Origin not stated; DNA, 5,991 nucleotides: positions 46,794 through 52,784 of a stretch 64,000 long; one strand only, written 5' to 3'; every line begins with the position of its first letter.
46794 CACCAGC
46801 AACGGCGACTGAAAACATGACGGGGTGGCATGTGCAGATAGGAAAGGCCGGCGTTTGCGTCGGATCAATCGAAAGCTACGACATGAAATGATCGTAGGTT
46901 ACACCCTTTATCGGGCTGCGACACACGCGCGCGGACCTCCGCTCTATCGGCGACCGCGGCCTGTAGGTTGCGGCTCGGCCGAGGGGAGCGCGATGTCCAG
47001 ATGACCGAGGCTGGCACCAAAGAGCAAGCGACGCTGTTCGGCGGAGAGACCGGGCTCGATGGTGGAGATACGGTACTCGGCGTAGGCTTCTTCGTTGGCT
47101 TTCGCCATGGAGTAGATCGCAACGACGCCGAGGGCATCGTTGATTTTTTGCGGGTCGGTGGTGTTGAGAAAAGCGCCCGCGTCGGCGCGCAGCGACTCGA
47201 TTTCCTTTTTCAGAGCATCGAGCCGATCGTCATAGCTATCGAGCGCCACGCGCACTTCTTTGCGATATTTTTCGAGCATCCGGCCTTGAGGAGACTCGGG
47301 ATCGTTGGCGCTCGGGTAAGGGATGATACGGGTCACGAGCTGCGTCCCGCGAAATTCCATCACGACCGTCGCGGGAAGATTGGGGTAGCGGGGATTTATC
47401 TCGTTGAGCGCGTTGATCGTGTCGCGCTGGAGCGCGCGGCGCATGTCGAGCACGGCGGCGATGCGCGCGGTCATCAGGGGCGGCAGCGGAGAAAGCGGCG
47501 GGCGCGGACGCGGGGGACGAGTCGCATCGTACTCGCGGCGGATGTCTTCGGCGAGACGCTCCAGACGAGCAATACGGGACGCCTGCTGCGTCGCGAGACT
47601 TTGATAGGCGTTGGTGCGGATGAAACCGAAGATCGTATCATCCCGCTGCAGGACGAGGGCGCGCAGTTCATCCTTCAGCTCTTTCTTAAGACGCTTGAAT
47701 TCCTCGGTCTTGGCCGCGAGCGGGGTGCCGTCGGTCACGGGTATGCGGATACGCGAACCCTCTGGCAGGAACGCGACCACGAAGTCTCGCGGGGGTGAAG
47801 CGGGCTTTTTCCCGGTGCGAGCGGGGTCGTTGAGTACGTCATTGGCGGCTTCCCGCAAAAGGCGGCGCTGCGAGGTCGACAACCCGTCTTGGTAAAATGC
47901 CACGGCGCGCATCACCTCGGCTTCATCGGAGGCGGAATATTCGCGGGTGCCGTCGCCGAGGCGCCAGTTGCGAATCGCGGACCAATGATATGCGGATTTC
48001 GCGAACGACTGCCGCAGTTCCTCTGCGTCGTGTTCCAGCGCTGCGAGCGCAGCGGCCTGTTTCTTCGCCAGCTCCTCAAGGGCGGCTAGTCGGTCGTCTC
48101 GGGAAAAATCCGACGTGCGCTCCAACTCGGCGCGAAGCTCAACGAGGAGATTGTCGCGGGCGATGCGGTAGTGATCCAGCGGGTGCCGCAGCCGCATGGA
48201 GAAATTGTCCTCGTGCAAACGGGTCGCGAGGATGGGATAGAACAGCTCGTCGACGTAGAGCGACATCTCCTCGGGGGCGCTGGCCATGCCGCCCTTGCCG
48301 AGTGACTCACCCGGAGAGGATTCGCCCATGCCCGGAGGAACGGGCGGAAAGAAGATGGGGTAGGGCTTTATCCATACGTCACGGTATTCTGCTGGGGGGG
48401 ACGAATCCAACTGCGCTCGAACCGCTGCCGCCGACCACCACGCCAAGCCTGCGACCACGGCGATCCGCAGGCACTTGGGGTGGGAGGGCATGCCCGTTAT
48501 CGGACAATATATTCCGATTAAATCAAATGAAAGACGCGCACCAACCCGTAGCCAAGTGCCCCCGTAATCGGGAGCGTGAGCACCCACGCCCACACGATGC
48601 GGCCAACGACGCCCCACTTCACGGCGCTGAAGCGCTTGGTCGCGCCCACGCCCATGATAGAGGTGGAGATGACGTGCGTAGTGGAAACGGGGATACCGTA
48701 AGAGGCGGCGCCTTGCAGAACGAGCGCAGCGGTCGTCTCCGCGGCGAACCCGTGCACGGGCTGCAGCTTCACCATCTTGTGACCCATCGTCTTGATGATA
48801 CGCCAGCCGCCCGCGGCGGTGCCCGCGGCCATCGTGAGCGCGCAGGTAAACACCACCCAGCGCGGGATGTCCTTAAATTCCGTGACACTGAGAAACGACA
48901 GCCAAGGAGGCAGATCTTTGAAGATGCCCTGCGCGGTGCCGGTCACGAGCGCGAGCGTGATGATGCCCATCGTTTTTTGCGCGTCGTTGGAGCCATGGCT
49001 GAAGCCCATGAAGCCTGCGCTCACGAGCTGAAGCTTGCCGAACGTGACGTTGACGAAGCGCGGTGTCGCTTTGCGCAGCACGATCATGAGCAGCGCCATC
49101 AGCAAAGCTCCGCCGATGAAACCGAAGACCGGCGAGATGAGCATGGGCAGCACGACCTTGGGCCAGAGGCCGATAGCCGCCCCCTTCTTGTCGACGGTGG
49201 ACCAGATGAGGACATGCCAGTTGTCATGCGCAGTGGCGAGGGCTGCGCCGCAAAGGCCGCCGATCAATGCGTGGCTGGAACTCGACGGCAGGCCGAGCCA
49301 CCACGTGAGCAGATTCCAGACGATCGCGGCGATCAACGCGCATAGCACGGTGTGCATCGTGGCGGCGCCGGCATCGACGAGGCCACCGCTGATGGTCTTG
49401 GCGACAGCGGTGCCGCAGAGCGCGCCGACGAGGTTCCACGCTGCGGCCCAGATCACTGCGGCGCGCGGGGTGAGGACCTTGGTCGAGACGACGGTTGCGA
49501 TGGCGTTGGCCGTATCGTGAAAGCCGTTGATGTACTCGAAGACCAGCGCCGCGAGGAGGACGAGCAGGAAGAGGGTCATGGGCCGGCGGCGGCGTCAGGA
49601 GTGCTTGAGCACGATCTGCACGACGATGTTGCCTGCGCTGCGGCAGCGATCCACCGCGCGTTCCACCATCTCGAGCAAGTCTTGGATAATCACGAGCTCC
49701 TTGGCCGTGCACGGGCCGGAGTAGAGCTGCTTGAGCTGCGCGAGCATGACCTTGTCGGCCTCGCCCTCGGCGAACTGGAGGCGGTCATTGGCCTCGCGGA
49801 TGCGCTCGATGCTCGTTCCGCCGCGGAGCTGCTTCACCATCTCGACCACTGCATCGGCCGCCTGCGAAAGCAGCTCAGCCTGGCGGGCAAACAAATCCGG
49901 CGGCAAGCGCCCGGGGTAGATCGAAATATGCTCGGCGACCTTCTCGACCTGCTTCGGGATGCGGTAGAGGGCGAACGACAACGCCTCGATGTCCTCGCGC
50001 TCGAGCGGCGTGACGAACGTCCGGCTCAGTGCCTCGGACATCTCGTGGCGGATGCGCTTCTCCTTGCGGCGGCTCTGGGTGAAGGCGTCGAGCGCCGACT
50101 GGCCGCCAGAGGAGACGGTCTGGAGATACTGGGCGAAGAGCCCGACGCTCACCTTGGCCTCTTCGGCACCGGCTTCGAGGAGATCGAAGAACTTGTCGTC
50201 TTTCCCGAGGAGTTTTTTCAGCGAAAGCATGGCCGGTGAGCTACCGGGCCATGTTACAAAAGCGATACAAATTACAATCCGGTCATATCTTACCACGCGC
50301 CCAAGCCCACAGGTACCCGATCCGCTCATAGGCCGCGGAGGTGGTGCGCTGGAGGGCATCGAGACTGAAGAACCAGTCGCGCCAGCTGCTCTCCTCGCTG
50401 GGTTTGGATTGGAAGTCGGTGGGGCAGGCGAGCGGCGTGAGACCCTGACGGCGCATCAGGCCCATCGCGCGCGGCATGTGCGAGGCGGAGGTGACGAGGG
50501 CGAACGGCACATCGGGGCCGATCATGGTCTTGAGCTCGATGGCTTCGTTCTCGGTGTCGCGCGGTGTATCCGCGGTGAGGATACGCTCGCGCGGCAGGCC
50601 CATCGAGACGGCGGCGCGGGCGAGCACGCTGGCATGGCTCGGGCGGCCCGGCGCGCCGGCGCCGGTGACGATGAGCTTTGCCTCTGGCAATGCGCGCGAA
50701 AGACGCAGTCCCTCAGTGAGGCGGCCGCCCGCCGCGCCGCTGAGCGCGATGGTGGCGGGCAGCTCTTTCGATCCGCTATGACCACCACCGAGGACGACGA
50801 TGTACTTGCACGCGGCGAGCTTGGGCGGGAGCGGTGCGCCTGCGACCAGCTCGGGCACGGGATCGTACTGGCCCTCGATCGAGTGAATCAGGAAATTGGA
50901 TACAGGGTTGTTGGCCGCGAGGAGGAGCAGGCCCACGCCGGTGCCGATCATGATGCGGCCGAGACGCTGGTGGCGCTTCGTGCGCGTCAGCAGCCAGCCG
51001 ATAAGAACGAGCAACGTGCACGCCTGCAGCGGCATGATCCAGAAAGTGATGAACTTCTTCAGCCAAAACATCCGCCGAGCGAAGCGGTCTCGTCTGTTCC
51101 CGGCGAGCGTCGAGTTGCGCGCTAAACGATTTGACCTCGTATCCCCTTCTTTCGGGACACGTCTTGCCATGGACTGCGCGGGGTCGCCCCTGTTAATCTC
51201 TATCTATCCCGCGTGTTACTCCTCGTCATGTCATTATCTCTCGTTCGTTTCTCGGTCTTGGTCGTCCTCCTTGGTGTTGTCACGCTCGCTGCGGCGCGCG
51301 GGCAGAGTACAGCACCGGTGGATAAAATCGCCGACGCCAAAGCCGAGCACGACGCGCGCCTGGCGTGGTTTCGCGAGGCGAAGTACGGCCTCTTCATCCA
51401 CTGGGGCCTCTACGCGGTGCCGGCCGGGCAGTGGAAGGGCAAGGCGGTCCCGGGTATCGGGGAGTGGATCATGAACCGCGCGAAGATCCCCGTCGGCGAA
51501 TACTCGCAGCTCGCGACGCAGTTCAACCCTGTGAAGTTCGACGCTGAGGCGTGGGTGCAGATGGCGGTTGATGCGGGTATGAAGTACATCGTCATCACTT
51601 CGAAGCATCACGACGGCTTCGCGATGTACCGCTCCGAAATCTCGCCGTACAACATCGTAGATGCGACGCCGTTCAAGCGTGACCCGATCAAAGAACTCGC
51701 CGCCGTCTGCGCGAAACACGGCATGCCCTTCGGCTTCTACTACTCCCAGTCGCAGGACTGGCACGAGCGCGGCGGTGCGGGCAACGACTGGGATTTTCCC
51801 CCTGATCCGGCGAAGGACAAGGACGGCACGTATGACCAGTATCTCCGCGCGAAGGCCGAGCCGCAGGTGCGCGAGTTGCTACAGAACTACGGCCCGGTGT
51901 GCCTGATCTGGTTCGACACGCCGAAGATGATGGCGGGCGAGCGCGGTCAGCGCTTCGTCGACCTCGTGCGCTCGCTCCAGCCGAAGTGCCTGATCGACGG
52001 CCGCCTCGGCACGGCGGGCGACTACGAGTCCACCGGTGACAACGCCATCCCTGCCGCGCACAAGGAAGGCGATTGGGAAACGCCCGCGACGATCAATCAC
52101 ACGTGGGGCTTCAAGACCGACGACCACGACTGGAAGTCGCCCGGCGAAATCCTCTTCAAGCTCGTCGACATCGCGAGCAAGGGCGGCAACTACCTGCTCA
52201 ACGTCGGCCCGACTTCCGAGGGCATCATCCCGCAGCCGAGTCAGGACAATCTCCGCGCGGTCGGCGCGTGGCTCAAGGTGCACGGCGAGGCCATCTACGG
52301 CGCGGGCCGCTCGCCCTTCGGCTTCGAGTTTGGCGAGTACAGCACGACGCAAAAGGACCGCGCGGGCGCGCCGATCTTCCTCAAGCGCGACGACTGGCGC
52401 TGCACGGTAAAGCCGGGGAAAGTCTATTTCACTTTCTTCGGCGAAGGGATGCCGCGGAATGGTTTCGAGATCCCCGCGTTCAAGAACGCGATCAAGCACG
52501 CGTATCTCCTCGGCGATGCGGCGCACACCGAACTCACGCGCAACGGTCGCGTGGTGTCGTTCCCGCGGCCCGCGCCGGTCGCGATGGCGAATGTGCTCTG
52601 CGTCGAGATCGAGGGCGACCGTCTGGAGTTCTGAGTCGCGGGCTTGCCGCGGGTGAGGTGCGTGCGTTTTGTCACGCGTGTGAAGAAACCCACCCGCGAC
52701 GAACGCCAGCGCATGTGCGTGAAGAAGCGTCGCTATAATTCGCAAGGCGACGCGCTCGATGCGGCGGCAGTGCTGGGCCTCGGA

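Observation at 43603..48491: Uncharacterised secreted protein family expanded to four copies and tied to the phosphate-uptake genes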

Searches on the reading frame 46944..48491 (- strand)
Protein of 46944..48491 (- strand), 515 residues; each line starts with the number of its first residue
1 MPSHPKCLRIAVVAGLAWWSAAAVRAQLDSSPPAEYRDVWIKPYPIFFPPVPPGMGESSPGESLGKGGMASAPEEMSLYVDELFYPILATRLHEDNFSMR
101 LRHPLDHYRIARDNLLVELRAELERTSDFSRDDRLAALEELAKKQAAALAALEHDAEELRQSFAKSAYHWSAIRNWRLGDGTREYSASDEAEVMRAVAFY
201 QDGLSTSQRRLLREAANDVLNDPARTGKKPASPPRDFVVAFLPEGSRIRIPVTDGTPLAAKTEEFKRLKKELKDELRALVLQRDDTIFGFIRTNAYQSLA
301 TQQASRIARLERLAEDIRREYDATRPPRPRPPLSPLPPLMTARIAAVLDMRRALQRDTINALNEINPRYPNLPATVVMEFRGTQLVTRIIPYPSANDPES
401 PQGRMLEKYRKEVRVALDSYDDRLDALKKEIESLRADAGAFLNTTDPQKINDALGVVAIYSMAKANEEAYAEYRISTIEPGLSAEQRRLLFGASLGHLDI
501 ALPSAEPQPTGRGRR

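Call 7: search_protein_families(library=pfam, proteins=[window:46944-48491:-], max_evalue=1)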
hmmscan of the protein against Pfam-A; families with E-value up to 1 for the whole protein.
window:46944-48491:- (515 aa): 2 families
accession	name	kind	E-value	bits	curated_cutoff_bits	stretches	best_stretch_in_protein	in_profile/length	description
PF25450.1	Rab11-FIP3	-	0.35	11.6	31.9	0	405-439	44-78/125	Rab11-FIP3-like domain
PF16331.10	TolA_bind_tri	-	0.74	10.4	30.1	0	131-162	2-33/76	TolA binding protein trimerisation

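Call 9: search_protein_families(library=ncbifam, proteins=[window:46944-48491:-], max_evalue=1)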
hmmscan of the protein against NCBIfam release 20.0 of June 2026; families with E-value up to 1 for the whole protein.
window:46944-48491:- (515 aa): 1 family
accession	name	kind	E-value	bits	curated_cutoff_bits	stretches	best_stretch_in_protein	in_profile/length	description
NF001421.0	PRK00295.1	equivalog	0.14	12.4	95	1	348-365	10-27/68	hypothetical protein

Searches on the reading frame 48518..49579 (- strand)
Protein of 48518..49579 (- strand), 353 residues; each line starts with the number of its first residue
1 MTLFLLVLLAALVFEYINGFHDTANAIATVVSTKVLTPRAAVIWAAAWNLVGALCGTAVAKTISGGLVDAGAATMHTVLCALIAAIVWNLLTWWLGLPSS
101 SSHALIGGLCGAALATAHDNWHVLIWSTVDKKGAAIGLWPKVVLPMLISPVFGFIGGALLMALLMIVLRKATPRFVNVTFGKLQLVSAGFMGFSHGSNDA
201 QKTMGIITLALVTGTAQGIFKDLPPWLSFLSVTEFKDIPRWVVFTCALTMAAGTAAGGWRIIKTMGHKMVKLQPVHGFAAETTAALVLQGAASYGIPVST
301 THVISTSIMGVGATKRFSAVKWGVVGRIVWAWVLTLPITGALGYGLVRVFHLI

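Call 8: search_protein_families(library=pfam, proteins=[window:48518-49579:-])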
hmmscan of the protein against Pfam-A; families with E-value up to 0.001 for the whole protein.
window:48518-49579:- (353 aa): 1 family
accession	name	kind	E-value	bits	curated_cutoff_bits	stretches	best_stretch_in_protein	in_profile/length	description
PF01384.25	PHO4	-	4.3e-96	322.4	33.7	1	18-343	1-350/350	Phosphate transporter family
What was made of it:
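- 48518..49579 (-): pitA (PHO4-family phosphate transporter). Pfam PF01384, E 4e-96 (call 8).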

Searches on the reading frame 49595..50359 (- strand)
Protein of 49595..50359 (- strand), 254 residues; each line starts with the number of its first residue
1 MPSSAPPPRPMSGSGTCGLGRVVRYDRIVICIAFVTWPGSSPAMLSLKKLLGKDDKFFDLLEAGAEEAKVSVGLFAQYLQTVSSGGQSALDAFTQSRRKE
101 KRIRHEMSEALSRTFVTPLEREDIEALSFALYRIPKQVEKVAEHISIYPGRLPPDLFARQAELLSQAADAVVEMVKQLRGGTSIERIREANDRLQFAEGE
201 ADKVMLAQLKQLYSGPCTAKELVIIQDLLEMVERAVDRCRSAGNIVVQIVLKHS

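Call 8: search_protein_families(library=pfam, proteins=[window:49595-50359:-])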
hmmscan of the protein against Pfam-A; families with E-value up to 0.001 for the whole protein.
window:49595-50359:- (254 aa): 1 family
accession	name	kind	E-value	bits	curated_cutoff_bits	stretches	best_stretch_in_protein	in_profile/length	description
PF01865.21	PhoU_div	-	5e-07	29.7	24.4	1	71-250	23-212/214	Protein of unknown function DUF47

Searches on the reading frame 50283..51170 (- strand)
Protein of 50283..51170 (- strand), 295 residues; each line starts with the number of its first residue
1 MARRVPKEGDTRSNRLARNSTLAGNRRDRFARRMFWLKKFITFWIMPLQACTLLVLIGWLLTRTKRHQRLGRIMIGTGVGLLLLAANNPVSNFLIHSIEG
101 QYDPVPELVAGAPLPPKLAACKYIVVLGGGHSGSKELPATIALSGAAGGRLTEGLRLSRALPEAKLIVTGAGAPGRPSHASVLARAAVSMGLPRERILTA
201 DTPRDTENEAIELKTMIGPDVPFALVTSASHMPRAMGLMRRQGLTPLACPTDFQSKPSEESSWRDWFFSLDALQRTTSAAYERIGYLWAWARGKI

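Call 63: search_protein_families(library=pfam, proteins=[window:50283-51170:-], max_evalue=0.00001)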
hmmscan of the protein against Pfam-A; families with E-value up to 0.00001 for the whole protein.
window:50283-51170:- (295 aa): 1 family
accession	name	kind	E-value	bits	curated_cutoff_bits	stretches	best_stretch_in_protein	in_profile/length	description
PF02698.23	DUF218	-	1.3e-25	90.3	27.6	1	123-284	2-132/133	DUF218 domain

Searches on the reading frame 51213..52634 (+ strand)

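Call 63: search_protein_families(library=pfam, proteins=[window:51213-52634:+], max_evalue=0.00001)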
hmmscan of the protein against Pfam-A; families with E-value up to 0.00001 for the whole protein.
window:51213-52634:+ (473 aa): 1 family
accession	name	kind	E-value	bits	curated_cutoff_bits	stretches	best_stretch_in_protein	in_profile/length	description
PF01120.23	Alpha_L_fucos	-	3.2e-85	287.1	25.2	1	46-359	21-345/345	Alpha-L-fucosidase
